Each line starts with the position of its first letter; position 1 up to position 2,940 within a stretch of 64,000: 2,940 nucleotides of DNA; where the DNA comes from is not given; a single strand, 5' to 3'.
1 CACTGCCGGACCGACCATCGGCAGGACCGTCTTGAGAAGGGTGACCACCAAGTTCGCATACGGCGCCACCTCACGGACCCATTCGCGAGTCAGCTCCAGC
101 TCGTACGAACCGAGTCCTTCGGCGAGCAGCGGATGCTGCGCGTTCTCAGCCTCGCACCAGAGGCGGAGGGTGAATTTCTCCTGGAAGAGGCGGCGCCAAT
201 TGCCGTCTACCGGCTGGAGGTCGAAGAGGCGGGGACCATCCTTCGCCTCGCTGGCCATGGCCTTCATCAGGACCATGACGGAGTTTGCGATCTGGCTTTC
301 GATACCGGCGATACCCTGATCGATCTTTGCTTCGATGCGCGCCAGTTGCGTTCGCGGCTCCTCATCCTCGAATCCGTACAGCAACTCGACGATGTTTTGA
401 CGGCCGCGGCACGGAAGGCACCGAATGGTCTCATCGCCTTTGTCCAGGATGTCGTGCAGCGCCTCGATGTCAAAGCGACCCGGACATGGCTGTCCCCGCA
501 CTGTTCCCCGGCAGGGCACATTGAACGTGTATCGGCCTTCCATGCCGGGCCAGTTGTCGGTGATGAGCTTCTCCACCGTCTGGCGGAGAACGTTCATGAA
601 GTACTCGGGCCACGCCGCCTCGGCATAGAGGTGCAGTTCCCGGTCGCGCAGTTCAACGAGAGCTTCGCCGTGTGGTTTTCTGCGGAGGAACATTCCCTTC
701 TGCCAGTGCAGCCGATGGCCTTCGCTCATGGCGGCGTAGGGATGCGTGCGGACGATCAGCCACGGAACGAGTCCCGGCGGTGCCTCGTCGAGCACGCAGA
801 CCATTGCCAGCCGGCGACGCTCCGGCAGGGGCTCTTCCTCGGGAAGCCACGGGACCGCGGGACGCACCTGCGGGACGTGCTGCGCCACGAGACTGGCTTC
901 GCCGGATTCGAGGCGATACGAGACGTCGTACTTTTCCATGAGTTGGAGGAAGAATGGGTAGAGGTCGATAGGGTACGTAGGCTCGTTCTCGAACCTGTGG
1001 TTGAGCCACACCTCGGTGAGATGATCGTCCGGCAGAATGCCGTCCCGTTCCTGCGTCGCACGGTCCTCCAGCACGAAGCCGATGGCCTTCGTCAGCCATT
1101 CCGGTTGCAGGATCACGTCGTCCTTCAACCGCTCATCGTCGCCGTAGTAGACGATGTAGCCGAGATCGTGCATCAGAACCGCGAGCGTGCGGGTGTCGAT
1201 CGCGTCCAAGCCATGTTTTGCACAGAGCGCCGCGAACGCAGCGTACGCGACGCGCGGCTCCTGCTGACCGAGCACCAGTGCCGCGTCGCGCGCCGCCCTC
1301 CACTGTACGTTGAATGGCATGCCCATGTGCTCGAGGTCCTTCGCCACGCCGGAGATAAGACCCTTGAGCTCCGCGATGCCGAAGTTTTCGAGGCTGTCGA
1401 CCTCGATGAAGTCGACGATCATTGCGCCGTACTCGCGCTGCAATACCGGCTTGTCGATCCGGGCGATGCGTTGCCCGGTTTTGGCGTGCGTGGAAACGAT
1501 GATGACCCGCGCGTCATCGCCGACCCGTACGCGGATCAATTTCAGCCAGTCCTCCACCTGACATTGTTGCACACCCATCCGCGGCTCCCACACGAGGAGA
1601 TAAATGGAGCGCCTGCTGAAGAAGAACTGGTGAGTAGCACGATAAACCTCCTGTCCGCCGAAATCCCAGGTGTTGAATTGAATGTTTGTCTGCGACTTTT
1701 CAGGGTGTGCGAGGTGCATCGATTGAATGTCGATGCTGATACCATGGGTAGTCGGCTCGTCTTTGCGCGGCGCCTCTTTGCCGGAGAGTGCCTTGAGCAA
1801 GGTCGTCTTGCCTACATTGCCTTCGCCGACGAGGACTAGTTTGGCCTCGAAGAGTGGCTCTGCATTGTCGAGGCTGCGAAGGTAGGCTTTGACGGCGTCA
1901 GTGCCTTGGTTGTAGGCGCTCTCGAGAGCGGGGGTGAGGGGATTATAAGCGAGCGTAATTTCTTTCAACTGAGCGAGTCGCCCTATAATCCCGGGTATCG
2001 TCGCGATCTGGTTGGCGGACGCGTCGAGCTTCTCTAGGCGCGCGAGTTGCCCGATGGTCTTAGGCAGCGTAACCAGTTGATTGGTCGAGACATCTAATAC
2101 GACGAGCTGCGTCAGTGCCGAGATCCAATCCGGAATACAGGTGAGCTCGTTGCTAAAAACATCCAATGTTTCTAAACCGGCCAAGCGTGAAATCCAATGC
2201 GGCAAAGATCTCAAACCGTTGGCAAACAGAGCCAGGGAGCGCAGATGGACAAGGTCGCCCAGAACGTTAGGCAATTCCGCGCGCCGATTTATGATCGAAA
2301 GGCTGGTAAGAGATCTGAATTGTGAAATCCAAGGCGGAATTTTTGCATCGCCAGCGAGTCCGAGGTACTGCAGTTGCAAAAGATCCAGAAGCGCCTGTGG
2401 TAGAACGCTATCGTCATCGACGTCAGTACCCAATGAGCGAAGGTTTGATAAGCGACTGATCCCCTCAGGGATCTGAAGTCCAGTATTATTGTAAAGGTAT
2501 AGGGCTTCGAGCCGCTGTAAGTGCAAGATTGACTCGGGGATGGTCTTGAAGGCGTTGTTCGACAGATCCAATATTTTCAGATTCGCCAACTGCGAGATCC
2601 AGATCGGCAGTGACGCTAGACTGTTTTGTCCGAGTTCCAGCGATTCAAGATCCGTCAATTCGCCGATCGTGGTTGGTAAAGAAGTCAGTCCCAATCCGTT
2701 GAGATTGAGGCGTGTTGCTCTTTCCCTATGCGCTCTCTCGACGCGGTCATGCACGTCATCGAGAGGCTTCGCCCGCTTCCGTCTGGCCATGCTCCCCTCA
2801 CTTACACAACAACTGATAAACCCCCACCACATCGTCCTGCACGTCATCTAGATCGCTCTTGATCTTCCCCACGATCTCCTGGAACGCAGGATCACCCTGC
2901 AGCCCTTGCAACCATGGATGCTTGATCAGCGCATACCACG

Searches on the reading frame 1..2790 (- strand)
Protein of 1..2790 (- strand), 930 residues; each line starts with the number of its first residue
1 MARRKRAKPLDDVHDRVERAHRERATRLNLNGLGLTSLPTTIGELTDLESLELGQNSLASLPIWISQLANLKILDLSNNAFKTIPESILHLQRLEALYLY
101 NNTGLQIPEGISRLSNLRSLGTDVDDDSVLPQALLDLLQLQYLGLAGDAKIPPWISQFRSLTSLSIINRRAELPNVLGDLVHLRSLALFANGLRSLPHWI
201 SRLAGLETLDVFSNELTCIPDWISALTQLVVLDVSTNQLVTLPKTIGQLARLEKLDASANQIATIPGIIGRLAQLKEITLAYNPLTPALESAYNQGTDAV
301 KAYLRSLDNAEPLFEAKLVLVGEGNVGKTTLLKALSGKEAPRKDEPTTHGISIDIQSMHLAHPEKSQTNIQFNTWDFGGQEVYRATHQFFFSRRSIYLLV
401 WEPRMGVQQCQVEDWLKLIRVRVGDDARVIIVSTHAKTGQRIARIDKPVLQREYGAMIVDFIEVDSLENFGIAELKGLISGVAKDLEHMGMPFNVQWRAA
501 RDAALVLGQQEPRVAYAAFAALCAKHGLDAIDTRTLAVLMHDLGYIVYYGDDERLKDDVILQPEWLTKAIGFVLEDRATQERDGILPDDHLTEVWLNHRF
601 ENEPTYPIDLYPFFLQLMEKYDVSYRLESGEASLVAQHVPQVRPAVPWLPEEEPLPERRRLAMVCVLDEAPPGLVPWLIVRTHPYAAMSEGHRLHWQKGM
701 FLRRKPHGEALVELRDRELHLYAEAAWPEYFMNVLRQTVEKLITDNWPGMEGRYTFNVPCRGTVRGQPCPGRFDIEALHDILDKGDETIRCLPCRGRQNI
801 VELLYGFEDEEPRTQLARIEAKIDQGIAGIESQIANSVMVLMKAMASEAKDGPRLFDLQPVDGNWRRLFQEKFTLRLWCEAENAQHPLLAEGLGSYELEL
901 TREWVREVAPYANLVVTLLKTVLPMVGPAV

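Call 7: search_protein_families(library=pfam, proteins=[window:1-2790:-], max_evalue=0.01)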
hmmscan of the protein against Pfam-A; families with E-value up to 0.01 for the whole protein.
window:1-2790:- (930 aa): 18 families
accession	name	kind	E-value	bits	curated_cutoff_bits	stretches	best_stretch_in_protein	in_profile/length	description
PF23598.1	LRR_14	-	1.6e-30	106.5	40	3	177-282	43-148/353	Leucine-rich repeat region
PF16095.11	COR-A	-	1.5e-26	93.4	35.3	1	497-637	4-141/143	C-terminal of Roc, COR-A domain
PF08477.19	Roc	-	2.1e-23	83.2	27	1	317-435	1-117/119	Ras of Complex, Roc, domain of DAPkinase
PF13855.12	LRR_8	-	7.5e-20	70.9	27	4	182-239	2-61/61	Leucine rich repeat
PF25497.1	COR-B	-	5.6e-19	68.8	27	1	660-805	3-144/145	C-terminal of Roc, COR-B domain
PF12799.13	LRR_4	-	1.2e-18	67.1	27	3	70-105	2-36/44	Leucine Rich repeats (2 copies)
PF00560.39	LRR_1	-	4e-11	41.2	20.6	0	70-91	1-23/23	Leucine Rich Repeat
PF00071.28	Ras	-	1e-10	41.9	21.6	1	317-440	1-118/162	Ras family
PF00025.27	Arf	-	7.1e-08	32.6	22.3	1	315-395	14-83/174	ADP-ribosylation factor family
PF25019.1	LRR_R13L1-DRL21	-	7.7e-08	32.7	27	0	205-256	70-123/127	R13L1/DRL21 LRRs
PF23211.1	LRR_LRWD1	-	7.5e-07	29.5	28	0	206-285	23-98/190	Leucine-rich repeat and WD repeat-containing protein 1, LRR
PF25013.1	LRR_Zer-1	-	2.1e-05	25.1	27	0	65-121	4-60/137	Zer-1-like, Leucine-rich repeats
PF01926.29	MMR_HSR1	-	0.00013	22.5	21.9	1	318-389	2-70/113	50S ribosome-binding GTPase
PF00005.33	ABC_tran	-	0.00069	20.7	25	1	317-361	13-57/137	ABC transporter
PF24048.1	LRR_NXF1-5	-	0.00073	19.5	30.5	0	44-86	55-97/142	NXF1/2/3/5 leucine-rich repeat domain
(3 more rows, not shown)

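Call 8: search_protein_families(library=ncbifam, proteins=[window:1-2790:-], max_evalue=0.01)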
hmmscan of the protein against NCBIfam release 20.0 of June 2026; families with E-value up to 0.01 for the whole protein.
window:1-2790:- (930 aa): 12 families
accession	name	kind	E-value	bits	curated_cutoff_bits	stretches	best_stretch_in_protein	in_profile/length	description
NF041381.1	XopAC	subfamily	5.4e-36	124.3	450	2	171-294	79-204/451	XopAC/AvrAC family type III secretion system effector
NF041400.1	XopAE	equivalog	3.4e-33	115.3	600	2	33-203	30-207/478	type III secretion system effector XopAE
NF047464.1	FibnectbindLIC11051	equivalog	5.1e-28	97.9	1000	2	151-285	503-639/685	LIC_11051 family fibronectin-binding protein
NF041351.1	XopL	equivalog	3.6e-27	95.2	500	2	106-280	65-254/497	type III secretion system leucine-rich repeat domain-containing effector XopL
NF011897.0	PRK15370.1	equivalog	1.3e-15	56.4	1113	1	12-269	167-407/755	SPI-1 type III secretion system effector E3 ubiquitin transferase SlrP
TIGR00231.1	small_GTP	domain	3.1e-09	36.8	42.5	1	316-402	4-85/164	GTP-binding protein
NF033189.1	internalin_A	exception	2.8e-07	29.2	1600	1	156-285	138-262/799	class 1 internalin InlA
NF011917.0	PRK15387.1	equivalog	7.9e-07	27.4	1243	1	182-276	243-328/788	type III secretion system effector E3 ubiquitin transferase SspH2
NF003255.0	PRK04213.1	equivalog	0.0021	17.4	164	1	315-346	9-40/204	GTP-binding protein EngB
TIGR01166.1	cbiO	subfamily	0.0022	17.5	211.8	0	317-361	20-64/190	cobalt ABC transporter, ATP-binding protein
NF000355.4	ribo_prot_ABC_F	equivalog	0.0074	15.2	380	0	316-353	29-66/499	ribosomal protection-like ABC-F family protein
TIGR00475.1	selB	equivalog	0.009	14.8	242.25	0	320-477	5-159/581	selenocysteine-specific translation elongation factor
